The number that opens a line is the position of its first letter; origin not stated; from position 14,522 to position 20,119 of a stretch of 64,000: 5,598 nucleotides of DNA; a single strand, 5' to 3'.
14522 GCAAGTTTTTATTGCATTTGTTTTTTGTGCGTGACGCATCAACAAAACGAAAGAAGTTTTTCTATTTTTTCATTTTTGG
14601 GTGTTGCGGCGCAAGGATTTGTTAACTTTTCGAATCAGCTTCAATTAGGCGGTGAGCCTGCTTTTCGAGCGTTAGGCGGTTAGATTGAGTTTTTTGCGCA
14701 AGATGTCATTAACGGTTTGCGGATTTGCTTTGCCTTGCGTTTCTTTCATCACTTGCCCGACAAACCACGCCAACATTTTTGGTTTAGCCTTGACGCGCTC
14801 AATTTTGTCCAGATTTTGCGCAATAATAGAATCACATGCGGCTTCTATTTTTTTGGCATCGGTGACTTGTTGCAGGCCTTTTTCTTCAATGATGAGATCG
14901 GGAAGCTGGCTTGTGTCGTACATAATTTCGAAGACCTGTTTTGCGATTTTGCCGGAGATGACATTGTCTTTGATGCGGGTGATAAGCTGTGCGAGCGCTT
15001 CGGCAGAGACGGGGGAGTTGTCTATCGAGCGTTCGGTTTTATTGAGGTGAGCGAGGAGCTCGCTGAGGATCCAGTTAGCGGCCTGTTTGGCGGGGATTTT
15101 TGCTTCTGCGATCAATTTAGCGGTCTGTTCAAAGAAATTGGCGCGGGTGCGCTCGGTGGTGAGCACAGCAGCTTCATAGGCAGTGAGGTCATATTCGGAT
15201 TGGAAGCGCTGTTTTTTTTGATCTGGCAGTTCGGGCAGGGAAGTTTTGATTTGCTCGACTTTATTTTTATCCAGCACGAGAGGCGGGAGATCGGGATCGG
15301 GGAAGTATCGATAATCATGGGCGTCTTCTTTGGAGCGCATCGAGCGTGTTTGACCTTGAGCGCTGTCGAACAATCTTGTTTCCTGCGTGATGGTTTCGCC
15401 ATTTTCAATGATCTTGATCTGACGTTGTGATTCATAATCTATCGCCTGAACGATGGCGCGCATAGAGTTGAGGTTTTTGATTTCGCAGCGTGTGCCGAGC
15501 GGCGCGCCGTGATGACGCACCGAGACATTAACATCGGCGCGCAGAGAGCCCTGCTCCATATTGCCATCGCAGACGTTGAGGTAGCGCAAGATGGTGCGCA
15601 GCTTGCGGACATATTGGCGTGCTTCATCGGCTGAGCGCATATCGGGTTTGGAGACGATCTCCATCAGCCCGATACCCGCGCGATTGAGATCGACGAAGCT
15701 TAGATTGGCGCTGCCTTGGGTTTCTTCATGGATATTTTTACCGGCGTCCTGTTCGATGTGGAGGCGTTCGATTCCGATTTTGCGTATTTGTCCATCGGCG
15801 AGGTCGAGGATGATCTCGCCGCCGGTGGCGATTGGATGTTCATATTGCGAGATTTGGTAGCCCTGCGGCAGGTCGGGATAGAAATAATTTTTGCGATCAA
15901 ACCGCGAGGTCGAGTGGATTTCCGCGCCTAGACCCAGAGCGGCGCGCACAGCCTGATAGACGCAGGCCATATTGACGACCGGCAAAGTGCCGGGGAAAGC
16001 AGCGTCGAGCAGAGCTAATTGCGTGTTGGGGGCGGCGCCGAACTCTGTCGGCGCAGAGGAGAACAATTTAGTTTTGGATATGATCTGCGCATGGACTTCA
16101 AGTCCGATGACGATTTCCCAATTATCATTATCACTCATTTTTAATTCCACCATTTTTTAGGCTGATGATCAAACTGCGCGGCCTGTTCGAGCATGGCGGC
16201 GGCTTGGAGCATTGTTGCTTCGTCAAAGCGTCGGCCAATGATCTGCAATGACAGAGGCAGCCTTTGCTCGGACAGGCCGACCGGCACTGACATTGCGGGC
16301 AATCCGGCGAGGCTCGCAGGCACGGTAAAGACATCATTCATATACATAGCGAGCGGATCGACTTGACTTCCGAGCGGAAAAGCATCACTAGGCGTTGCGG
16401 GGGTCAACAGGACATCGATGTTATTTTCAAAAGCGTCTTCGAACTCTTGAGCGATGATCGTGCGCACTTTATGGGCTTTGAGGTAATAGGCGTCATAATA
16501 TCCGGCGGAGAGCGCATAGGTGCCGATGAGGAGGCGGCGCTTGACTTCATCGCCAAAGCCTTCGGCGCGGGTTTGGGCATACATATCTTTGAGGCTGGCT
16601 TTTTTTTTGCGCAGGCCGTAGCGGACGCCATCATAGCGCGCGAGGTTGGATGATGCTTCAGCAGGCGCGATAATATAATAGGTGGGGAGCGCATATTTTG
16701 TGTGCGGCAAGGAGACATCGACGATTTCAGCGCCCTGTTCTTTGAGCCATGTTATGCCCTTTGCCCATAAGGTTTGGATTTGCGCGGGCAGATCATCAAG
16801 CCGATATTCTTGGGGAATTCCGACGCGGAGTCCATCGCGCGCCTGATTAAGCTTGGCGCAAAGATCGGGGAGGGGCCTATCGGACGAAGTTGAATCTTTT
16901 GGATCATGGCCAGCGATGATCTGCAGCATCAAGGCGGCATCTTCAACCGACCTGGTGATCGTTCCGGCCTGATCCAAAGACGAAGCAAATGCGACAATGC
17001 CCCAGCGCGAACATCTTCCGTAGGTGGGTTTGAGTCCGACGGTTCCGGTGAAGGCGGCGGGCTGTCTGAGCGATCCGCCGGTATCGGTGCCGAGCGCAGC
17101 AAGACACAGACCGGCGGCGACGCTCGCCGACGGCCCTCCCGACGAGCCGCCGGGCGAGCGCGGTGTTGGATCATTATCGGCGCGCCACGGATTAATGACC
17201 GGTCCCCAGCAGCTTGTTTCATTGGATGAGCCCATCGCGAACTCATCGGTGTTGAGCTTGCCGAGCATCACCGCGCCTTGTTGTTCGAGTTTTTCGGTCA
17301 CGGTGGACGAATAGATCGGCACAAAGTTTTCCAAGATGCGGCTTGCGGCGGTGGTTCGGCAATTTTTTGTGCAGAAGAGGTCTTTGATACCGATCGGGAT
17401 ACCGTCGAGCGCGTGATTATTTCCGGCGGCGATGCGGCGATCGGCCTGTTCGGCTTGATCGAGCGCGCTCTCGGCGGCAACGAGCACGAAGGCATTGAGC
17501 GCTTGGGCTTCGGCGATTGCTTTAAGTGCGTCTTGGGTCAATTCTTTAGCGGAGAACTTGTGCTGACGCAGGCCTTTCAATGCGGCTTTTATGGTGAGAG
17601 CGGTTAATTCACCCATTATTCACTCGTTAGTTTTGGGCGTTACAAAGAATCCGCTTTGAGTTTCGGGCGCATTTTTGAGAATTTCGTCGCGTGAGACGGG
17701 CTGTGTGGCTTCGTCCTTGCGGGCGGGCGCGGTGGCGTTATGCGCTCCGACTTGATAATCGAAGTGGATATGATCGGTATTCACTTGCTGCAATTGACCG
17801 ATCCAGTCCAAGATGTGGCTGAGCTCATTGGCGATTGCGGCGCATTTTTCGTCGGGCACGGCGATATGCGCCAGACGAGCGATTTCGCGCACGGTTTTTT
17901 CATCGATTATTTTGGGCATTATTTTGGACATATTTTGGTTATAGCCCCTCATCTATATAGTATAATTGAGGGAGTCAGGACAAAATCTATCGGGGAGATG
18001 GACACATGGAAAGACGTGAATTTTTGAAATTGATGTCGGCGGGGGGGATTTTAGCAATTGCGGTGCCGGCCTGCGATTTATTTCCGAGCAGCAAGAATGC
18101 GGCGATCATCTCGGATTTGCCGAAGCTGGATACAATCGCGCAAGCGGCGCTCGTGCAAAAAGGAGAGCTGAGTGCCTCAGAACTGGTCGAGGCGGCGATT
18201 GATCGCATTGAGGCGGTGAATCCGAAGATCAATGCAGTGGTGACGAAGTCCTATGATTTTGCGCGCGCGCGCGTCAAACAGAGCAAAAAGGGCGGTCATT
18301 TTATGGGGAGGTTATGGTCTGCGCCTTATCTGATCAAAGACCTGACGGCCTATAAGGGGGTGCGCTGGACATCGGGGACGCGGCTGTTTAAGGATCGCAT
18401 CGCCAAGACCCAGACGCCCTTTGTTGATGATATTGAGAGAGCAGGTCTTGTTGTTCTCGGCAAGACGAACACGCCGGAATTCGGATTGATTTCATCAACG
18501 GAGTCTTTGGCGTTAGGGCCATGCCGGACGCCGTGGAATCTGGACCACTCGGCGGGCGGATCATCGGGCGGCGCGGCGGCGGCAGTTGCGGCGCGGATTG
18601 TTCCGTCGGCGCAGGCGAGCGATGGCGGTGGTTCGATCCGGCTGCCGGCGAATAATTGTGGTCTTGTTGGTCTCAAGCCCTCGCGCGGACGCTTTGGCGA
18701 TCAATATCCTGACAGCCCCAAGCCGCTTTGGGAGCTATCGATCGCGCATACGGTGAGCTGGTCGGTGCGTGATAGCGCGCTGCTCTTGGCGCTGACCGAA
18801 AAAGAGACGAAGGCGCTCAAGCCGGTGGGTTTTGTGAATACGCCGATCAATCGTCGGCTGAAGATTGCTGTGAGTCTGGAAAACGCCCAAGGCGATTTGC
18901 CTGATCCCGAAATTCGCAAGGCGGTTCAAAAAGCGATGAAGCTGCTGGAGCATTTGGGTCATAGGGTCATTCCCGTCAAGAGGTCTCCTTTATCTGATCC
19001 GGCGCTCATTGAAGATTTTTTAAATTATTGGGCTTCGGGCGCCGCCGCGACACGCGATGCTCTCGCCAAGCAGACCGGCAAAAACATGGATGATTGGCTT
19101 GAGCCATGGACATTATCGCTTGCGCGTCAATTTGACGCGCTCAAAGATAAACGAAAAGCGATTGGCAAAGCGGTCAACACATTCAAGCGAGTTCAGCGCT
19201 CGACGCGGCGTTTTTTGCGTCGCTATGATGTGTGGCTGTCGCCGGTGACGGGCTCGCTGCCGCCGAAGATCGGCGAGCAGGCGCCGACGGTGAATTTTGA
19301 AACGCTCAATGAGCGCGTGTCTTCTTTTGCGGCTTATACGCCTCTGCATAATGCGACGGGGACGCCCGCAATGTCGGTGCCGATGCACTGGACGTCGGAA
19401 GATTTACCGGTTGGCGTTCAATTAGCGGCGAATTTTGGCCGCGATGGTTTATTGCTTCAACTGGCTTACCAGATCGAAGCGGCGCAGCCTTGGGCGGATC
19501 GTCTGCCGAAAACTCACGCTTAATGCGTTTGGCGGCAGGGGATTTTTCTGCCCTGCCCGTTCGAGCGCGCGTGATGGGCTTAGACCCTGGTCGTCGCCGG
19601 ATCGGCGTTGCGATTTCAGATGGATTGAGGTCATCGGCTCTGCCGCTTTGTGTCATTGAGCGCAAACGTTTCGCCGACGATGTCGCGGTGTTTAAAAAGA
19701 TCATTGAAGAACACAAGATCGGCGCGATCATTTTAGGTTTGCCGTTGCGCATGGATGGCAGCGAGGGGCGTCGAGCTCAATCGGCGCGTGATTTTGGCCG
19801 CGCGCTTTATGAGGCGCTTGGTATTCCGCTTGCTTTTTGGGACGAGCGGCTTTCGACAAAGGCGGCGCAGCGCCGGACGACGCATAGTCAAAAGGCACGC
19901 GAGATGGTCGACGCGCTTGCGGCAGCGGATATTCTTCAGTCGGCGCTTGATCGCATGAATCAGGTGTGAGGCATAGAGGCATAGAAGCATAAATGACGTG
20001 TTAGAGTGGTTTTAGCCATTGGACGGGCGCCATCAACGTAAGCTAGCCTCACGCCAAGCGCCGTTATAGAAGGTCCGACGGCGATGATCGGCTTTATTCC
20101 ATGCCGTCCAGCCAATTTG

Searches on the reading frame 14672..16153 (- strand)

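Call 36: search_protein_families(library=pfam, proteins=[window:14672-16153:-], max_evalue=0.0001)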
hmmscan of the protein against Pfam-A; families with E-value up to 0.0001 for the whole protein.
window:14672-16153:- (493 aa): 2 families
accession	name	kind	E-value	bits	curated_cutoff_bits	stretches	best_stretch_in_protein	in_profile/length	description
PF02934.20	GatB_N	-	4e-117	390.7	23.4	1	14-299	1-276/277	GatB/GatE catalytic domain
PF02637.23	GatB_Yqey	-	2.5e-47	160.9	27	1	340-489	2-148/148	GatB domain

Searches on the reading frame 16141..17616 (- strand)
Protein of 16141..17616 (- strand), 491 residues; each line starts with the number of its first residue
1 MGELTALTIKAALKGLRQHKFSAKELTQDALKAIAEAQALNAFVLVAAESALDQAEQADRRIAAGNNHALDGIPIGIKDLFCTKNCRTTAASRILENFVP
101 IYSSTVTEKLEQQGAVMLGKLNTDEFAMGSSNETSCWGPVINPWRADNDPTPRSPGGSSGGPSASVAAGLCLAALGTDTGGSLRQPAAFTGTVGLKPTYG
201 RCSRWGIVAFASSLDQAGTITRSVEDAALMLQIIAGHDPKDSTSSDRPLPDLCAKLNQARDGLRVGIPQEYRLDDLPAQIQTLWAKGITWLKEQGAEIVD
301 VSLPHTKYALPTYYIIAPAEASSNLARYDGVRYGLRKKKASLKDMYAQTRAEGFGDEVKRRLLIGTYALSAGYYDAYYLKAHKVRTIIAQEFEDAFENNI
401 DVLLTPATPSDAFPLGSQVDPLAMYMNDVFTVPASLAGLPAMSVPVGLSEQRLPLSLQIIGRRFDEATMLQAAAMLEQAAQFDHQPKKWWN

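Call 36: search_protein_families(library=pfam, proteins=[window:16141-17616:-], max_evalue=0.0001)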
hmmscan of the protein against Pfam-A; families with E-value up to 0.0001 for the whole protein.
window:16141-17616:- (491 aa): 1 family
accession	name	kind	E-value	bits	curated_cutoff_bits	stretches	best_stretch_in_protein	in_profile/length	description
PF01425.27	Amidase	-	1.5e-146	489.4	27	1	25-470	1-445/445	Amidase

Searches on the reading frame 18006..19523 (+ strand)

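Call 36: search_protein_families(library=pfam, proteins=[window:18006-19523:+], max_evalue=0.0001)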
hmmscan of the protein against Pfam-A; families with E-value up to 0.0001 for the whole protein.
window:18006-19523:+ (505 aa): 1 family
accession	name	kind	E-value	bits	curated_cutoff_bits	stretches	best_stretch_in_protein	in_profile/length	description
PF01425.27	Amidase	-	1.6e-84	285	27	1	59-484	1-445/445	Amidase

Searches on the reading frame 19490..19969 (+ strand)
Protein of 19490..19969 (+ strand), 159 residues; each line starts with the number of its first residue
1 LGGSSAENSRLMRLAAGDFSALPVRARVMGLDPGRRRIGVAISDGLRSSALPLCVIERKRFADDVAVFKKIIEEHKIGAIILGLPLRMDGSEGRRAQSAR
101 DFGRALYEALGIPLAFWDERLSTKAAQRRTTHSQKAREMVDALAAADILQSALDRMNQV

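Call 36: search_protein_families(library=pfam, proteins=[window:19490-19969:+], max_evalue=0.0001)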
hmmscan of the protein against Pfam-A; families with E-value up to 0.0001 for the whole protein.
window:19490-19969:+ (159 aa): 1 family
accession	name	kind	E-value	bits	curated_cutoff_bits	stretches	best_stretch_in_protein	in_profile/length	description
PF03652.20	RuvX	-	3.1e-38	131.6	29.2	1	27-154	2-133/134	Holliday junction resolvase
